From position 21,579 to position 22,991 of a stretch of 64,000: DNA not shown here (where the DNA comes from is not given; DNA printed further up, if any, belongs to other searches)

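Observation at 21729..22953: Orphan Card1/Can2-like CARF nuclease with degenerate ligand motif, convergent on a deaminase gene and with an antisense-oriented terminator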

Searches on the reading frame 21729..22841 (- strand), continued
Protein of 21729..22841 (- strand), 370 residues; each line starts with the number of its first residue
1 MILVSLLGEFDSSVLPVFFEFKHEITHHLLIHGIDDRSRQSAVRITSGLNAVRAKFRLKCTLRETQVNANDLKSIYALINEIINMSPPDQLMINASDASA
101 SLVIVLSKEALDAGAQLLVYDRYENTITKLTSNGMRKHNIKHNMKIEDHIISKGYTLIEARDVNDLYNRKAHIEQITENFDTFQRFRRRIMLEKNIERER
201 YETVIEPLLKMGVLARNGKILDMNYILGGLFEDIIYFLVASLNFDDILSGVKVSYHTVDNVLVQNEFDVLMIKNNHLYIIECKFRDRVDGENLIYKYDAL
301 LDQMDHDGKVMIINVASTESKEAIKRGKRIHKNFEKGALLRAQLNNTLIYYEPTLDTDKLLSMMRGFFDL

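Call 16: find_encoding_contigs(protein=P0016, flank=10000, max_places=2)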
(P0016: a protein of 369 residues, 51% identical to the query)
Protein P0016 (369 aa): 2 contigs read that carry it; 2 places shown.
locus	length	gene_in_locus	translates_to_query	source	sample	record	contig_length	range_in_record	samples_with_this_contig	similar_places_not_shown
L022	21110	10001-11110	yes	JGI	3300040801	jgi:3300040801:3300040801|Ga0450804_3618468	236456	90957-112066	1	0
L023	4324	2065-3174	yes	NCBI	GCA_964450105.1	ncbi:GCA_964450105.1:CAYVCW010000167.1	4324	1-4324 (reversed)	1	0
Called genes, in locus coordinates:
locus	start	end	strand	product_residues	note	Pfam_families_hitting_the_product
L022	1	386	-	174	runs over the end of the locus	-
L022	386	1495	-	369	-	PF27038:DUF8569, PF27037:DUF8341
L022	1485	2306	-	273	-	PF02899:Phage_int_SAM_1 (weak), PF00589:Phage_integrase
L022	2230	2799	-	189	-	-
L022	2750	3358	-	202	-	PF04028:DUF374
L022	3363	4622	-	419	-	PF00919:UPF0004, PF04055:Radical_SAM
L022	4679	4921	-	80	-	PF18618:HP0268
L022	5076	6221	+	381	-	PF08529:NusA_N, PF13184:KH_NusA_1st, PF26594:KH_NusA_2nd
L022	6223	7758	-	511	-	PF02463:SMC_N, PF13175:AAA_15 (faint), PF13304:AAA_21 (faint)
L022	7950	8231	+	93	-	PF00166:Cpn10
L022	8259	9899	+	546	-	PF00118:Cpn60_TCP1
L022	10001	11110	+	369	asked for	PF09002:Card1_endonuc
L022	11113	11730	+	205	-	PF08238:Sel1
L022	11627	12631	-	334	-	PF00730:HhH-GPD, PF14815:NUDIX_4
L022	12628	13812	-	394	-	-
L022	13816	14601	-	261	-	PF00218:IGPS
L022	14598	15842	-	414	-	PF13429:TPR_15 (faint), PF13432:TPR_16 (faint), PF14559:TPR_19 (faint), PF23914:TPR_CcmH_CycH (faint), PF12895:ANAPC3 (faint), PF13428:TPR_14 (faint), PF13176:TPR_7 (faint)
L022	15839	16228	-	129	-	PF03692:CxxCxxCC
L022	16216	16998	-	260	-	PF13489:Methyltransf_23, PF05175:MTS, PF05971:Methyltransf_10 (weak), PF06325:PrmA (weak), PF13649:Methyltransf_25, PF13847:Methyltransf_31, PF08241:Methyltransf_11, PF08242:Methyltransf_12 (weak), +2 more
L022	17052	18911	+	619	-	PF00662:Proton_antipo_N, PF00361:Proton_antipo_M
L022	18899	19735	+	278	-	PF00146:NADHdh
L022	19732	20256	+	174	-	PF01058:Oxidored_q6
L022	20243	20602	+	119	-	-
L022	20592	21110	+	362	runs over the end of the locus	PF00374:NiFeSe_Hases, PF00346:Complex1_49kDa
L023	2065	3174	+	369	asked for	PF09002:Card1_endonuc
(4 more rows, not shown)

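Call 17: find_encoding_contigs(protein=P0018, flank=10000, max_places=2)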
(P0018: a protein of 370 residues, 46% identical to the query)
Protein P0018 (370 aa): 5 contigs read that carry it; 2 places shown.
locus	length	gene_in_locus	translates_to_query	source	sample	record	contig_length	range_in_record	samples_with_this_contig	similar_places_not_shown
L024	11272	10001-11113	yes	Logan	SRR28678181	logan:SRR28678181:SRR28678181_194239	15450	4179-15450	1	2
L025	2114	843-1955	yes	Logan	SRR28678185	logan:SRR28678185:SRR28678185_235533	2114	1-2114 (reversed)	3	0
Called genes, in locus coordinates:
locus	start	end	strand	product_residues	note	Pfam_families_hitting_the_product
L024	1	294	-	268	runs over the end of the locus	PF00460:Flg_bb_rod, PF22692:LlgE_F_G_D1, PF06429:Flg_bbr_C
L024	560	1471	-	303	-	PF04166:PdxA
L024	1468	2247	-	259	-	PF03740:PdxJ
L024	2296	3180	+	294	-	PF02541:Ppx-GppA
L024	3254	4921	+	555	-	PF02776:TPP_enzyme_N, PF00205:TPP_enzyme_M, PF02775:TPP_enzyme_C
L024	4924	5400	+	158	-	PF01842:ACT, PF22629:ACT_AHAS_ss, PF13710:ACT_5, PF10369:ALS_ss_C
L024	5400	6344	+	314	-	PF04613:LpxD, PF00132:Hexapep, PF25084:LbH_EIF2B, PF25087:GMPPB_C, PF00132:Hexapep, PF14602:Hexapep_2 (weak), PF00132:Hexapep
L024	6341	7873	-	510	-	PF02463:SMC_N, PF13175:AAA_15 (weak), PF13191:AAA_16 (faint), PF13476:AAA_23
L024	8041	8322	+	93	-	PF00166:Cpn10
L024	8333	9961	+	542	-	PF00118:Cpn60_TCP1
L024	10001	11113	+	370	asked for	PF09002:Card1_endonuc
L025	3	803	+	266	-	?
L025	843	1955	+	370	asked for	PF09002:Card1_endonuc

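Call 18: find_encoding_contigs(protein=P0019, flank=10000, max_places=2)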
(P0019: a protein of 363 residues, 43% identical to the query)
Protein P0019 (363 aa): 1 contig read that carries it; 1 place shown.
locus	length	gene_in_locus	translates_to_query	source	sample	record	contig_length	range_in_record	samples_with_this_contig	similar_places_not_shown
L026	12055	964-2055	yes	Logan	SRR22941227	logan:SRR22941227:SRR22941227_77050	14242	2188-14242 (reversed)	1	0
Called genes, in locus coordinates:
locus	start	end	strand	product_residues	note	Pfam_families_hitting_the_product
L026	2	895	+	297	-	?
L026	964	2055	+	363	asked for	PF09002:Card1_endonuc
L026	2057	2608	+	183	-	PF08238:Sel1 (weak)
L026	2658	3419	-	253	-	PF01869:BcrAD_BadFG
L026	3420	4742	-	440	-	PF06050:HGD-D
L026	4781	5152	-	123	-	PF02635:DsrE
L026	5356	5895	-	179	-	-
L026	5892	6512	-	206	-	PF02579:Nitro_FeMo-Co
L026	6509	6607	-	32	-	-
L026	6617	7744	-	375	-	PF02322:Cyt_bd_oxida_II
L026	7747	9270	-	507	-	PF01654:Cyt_bd_oxida_I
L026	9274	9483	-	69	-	PF14899:DUF4492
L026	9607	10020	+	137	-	PF01402:RHH_1, PF08753:NikR_C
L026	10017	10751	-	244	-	PF02463:SMC_N, PF13175:AAA_15 (weak), PF00005:ABC_tran, PF13304:AAA_21 (faint)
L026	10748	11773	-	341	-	PF01032:FecCD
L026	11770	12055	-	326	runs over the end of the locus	PF01497:Peripla_BP_2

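Call 19: find_encoding_contigs(protein=P0022, flank=10000, max_places=2)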
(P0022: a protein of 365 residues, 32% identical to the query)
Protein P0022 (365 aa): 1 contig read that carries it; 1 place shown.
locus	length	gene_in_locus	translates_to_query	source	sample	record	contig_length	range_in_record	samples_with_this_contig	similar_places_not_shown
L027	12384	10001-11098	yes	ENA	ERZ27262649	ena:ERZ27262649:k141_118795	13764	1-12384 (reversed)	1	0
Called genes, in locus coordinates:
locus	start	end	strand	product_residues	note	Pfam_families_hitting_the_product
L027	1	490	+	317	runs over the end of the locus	PF01207:Dus, PF03060:NMO (weak)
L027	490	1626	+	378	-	-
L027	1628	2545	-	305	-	-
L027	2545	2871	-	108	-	PF01052:FliMN_C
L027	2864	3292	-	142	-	PF13690:CheX (weak)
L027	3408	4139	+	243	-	PF01925:TauE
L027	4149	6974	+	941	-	PF00005:ABC_tran (faint), PF02463:SMC_N (faint), PF03193:RsgA_GTPase (faint), PF13481:AAA_25 (faint), PF13555:AAA_29 (faint), PF20703:nSTAND1 (faint), PF17760:UvrA_inter, PF17755:UvrA_DNA-bind, +1 more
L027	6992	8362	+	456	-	PF02518:HATPase_c, PF00072:Response_reg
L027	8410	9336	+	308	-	PF01368:DHH, PF02833:DHHA2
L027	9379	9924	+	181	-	PF05685:Uma2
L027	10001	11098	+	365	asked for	PF09002:Card1_endonuc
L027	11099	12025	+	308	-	PF08279:HTH_11 (weak), PF25583:WCX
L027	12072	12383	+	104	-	?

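Call 20: predict_structure(alignment_id=A1)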
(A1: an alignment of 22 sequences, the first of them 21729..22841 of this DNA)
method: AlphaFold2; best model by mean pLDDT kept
length: 370 residues; sequences in the alignment: 22
mean_pLDDT: 88.5   pTM: 0.86
mean pLDDT of the five models: 88.5, 88.3, 87.7, 86.9, 86.8
residues with pLDDT >= 90: 251; 70-90: 90; 50-70: 14; < 50: 15
segments of 3 or more residues with pLDDT < 50: 322-335
pLDDT, mean of each block of 10 residues (from residue 1): 90 88 95 89 90 94 93 93 91 91 92 94 93 94 94 91 95 97 92 88 96 91 93 97 96 87 93 95 82 84 87 74 46 51 74 91 94
secondary structure, 60 per line:
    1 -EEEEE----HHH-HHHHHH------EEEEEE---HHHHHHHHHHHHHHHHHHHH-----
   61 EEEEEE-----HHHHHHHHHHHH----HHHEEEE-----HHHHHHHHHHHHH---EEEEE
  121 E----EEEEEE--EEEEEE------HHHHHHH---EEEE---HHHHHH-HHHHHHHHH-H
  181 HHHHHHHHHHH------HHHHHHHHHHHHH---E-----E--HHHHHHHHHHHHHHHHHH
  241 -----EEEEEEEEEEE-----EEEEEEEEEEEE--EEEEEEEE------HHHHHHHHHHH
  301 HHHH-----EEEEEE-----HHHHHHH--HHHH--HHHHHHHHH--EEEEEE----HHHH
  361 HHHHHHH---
elements in order: E2-6 H15-20 E27-32 H36-55 E61-66 H72-83 E91-94 H100-112 E116-121 E126-131 E134-139 H146-152 E156-159 H163-168 H170-178 H180-191 H198-210 H223-240 E246-256 E262-273 E276-283 H290-304 E310-315 H321-327 H330-333 H336-344 E347-352 H357-367
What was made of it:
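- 22422..22841 (-): CARF (Rossmann-like) sensor domain, aa 1-140. Conserved pocket positions are S5, D11, S12, P16, N94, S96, D97, Y120, D121, R122 and N125. Secondary structure from call 20.
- Checked: AF2 model with pLDDT 88.5 (call 20).
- AF2 pLDDT 88.5, pTM 0.86 (call 20).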

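Call 25: fold_search(model_id=the predicted structure, library=pdb)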
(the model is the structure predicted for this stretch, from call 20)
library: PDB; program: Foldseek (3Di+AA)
matches with E <= 10: 1196; with E <= 0.001: 31
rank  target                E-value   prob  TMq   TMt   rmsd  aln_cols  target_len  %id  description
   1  1xmx                  7.1e-19  1.00  0.70  0.68   5.9       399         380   15  Crystal structure of protein VC1899 from Vibrio cholerae (released 2004-11-16)
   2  7bdv_B                3.6e-17  1.00  0.66  0.71   5.5       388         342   15  Structure of Can2 from Sulfobacillus thermosulfidooxidans in complex with cyclic tetra-adenylate (cA4) (released 2021-03-03)
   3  7bdv_D                4.6e-17  1.00  0.64  0.69   5.7       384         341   15  Structure of Can2 from Sulfobacillus thermosulfidooxidans in complex with cyclic tetra-adenylate (cA4) (released 2021-03-03)
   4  7bdv_C                7.8e-17  1.00  0.64  0.69   5.9       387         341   15  Structure of Can2 from Sulfobacillus thermosulfidooxidans in complex with cyclic tetra-adenylate (cA4) (released 2021-03-03)
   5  7bdv_A                8.8e-17  1.00  0.66  0.68   5.7       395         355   16  Structure of Can2 from Sulfobacillus thermosulfidooxidans in complex with cyclic tetra-adenylate (cA4) (released 2021-03-03)
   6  6wxw_A                6.6e-16  1.00  0.62  0.62   6.7       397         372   15  crystal structure of apo Card1 (released 2020-12-30)
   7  6xl1_A                2.4e-15  1.00  0.65  0.64   6.4       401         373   14  crystal structure of cA4-activated Card1(D294N) (released 2020-12-30)
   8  8bao_A                3.9e-15  1.00  0.61  0.61   7.1       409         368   11  Dysgonamonadaceae bacterium CRISPR ancillary nuclease 2 (released 2022-11-30)
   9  9u49_A                5.3e-15  1.00  0.73  0.68   5.0       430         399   12  crystal structure of Cdn1 in complex with cA4 (released 2026-02-04)
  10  8bao_B                8.7e-14  1.00  0.61  0.62   6.6       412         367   10  Dysgonamonadaceae bacterium CRISPR ancillary nuclease 2 (released 2022-11-30)
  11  8q3z_A                1.3e-13  1.00  0.58  0.50   9.3       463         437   12  Crystal structure of cA4-bound Can2 from Thermoanaerobacter brockii (released 2023-11-22)
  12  8q41_B                1.7e-13  1.00  0.57  0.52   8.9       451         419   12  Crystal structure of Can2 (E341A) bound to cA4 and TTTAAA ssDNA (released 2023-11-22)
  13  8q41_A                1.9e-13  1.00  0.55  0.49   9.6       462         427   11  Crystal structure of Can2 (E341A) bound to cA4 and TTTAAA ssDNA (released 2023-11-22)
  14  8q44_A                5.2e-13  1.00  0.58  0.51   9.3       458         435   11  Crystal structure of cA4-bound Can2 (E364R) in complex with oligo-T DNA (released 2023-11-22)
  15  8q42_A                5.2e-13  1.00  0.57  0.50   9.3       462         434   11  Crystal structure of cA4-bound Can2 (E341A) in complex with oligo-A DNA (released 2023-11-22)
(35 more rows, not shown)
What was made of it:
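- Closest known: Can2. Same: Same two-domain architecture and fold (Foldseek E 4e-17 and 7e-16, call 25).
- Closest known: VC1899 of Vibrio cholerae. Same: Best structural match (7e-19, TM 0.70, call 25).
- Checked: Best PDB fold matches are VC1899, Can2 and Card1 (call 25).
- Foldseek: 1XMX 7e-19, 7BDV 4e-17, 6WXW 7e-16 (call 25). It is the best structural match (call 25).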

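Call 49: search_protein_representatives(alignment_id=A1)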
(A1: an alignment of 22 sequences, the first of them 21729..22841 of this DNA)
Query: 22 sequences, 370 profile positions. Proteins with E-value up to 0.001 (for the whole library): 1110; up to 1e-10: 232; up to 1e-30: 116. The best 150 are listed.
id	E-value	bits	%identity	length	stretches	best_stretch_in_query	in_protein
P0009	1.9e-182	622.9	-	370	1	1-369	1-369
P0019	1.2e-153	528.1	-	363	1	1-370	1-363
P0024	7.6e-126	436.6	-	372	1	1-369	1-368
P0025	2.2e-102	359.4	-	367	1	1-370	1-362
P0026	1.5e-93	330.3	-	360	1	1-368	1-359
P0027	6.8e-93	328.2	-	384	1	1-370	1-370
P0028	1.4e-90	320.6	-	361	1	1-368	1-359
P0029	1.3e-88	314.0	-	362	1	1-367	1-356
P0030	9.1e-87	308.0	-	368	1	1-370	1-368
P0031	2.0e-85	303.6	-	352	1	1-370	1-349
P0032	1.6e-84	300.6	-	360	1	1-369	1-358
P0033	1.5e-82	294.1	-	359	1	1-370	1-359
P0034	9.9e-82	291.4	-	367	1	1-370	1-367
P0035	4.6e-81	289.2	-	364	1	1-369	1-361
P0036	2.2e-79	283.7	-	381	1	1-368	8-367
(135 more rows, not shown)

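Call 52: search_protein_families(library=pfam, proteins=[L010:364-885:+, L010:2080-3696:+, L010:3674-4771:+, L010:4768-6162:+, L010:6159-7115:+, L015:156-917:+, L015:2187-6953:+, L017:2202-3008:+, L017:3012-3713:+, L017:3710-4699:+], max_evalue=0.0001)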
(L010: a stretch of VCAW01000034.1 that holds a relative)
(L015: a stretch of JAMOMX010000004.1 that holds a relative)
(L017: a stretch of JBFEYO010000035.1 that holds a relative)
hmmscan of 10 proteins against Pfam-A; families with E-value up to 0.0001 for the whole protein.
L010:364-885:+ (173 aa): 1 family
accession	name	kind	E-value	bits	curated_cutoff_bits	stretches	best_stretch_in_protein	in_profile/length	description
PF07661.19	MORN_2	-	1e-19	68.7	29.6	0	91-111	2-22/22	MORN repeat variant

L010:2080-3696:+ (538 aa): 1 family
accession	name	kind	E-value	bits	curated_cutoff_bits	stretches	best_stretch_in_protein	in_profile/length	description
PF01544.23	CorA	-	8.7e-08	32.3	27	1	348-482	142-287/292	CorA-like Mg2+ transporter protein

L010:3674-4771:+ (365 aa): 0 families

L010:4768-6162:+ (464 aa): 3 families
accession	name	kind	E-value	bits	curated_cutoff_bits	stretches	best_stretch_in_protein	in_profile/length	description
PF22335.1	Cas10-Cmr2_palm2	-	7.7e-29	100.9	27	1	211-339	1-133/133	Cas10/Cmr2, second palm domain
PF12469.13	Cmr2_N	-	8.2e-12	45.6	25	1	3-89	1-97/111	CRISPR-associated protein Cmr2, N-terminal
PF18182.6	mCpol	-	7.8e-07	29.9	26.4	1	216-323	3-108/114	minimal CRISPR polymerase domain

L010:6159-7115:+ (318 aa): 1 family
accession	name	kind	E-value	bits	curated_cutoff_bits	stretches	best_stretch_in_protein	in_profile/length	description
PF09700.15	Cas_Cmr3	-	5e-08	33.2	21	1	6-108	2-81/367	CRISPR-associated protein (Cas_Cmr3)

L015:156-917:+ (253 aa): 1 family
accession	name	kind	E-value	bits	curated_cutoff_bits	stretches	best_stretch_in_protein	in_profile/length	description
PF00589.27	Phage_integrase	-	1.7e-18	67.4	27.1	1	66-237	4-169/172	Phage integrase family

L015:2187-6953:+ (1588 aa): 3 families
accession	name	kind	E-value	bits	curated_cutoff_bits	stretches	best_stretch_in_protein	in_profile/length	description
PF13424.12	TPR_12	-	1.7e-19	70.2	30.1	2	638-693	8-63/77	Tetratricopeptide repeat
PF13374.12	TPR_10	-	8.9e-08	32.4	27.5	0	638-673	7-42/42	Tetratricopeptide repeat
PF24885.1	TPR_NPHP3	-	1.5e-05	25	100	0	637-702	145-210/239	Nephrocystin-3 TPR domain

L017:2202-3008:+ (268 aa): 0 families

L017:3012-3713:+ (233 aa): 0 families

L017:3710-4699:+ (329 aa): 1 family
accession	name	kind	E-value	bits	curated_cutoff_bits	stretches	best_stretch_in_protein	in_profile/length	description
PF18145.6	SAVED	-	9.5e-13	48.7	26.2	1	193-316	51-184/190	SMODS-associated and fused to various effectors sensor domain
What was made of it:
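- L010 has the same order (call 52).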

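Call 53: search_protein_families(library=pfam, proteins=[L018:7569-10004:+, L018:11115-11651:-, L018:11623-12213:+, L018:12214-13809:+, L016:1544-2008:+, L016:153-1454:-, L016:3669-4496:-, L014:854-1384:+, L014:2589-3611:+, L011:9071-9898:+], max_evalue=0.0001)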
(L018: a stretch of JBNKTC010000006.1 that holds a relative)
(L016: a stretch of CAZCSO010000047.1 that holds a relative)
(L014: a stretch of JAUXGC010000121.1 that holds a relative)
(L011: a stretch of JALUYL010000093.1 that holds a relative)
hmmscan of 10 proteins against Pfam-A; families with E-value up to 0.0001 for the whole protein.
L018:7569-10004:+ (811 aa): 7 families
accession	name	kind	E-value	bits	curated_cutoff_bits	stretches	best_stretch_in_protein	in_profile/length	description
PF01434.24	Peptidase_M41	-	8.7e-34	117.5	29.9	1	631-807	5-191/191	Peptidase family M41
PF00004.35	AAA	-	1.7e-19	71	21.2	1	426-545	1-130/131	ATPase family associated with various cellular activities (AAA)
PF07724.20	AAA_2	-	2.1e-12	47.8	27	1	53-173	6-131/166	AAA domain (Cdc48 subfamily)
PF13191.12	AAA_16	-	1.1e-08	36.1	32.6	0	413-454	14-55/167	AAA ATPase domain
PF07728.20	AAA_5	-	2.8e-06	27.8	22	0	426-455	2-32/139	AAA domain (dynein-related subfamily)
PF06068.19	TIP49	-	5.9e-06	26.1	23.8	1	392-527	26-153/347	TIP49 P-loop domain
PF13671.12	AAA_33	-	3.1e-05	24.7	27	0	426-462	2-36/143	AAA domain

L018:11115-11651:- (178 aa): 0 families

L018:11623-12213:+ (196 aa): 3 families
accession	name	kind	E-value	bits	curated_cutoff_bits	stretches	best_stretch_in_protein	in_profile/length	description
PF12900.13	Pyridox_ox_2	-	1.7e-21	77.1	27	1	9-158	1-139/140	Pyridoxamine 5'-phosphate oxidase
PF01243.27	PNPOx_N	-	1.8e-12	48.1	28.1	1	11-157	3-118/120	Pyridoxamine 5'-phosphate oxidase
PF04299.18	FMN_bind_2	-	6.6e-10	39.4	22.4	1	3-153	5-167/168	Putative FMN-binding domain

L018:12214-13809:+ (531 aa): 0 families

L016:1544-2008:+ (154 aa): 0 families

L016:153-1454:- (433 aa): 2 families
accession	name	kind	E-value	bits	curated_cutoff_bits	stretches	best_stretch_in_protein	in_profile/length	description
PF00990.26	GGDEF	-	3.7e-40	137.8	23.8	1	272-427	1-161/161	Diguanylate cyclase, GGDEF domain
PF00072.30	Response_reg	-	9.5e-20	71.3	30.2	1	142-255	2-110/111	Response regulator receiver domain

L016:3669-4496:- (275 aa): 0 families

L014:854-1384:+ (176 aa): 1 family
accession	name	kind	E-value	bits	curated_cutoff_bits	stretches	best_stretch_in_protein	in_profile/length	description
PF07661.19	MORN_2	-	1.5e-13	49.8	29.6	0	66-83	5-22/22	MORN repeat variant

L014:2589-3611:+ (340 aa): 1 family
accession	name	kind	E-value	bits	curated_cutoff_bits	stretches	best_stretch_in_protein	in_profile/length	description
PF18145.6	SAVED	-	5.7e-11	42.9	26.2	1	167-332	30-189/190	SMODS-associated and fused to various effectors sensor domain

L011:9071-9898:+ (275 aa): 1 family
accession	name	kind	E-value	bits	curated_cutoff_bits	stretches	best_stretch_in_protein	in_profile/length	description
PF01936.24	NYN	-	8.1e-08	33.3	24.2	1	147-254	4-128/145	NYN domain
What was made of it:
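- L014 and L017 pair the gene with SAVED-domain proteins rather than CorA (calls 52, 53).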
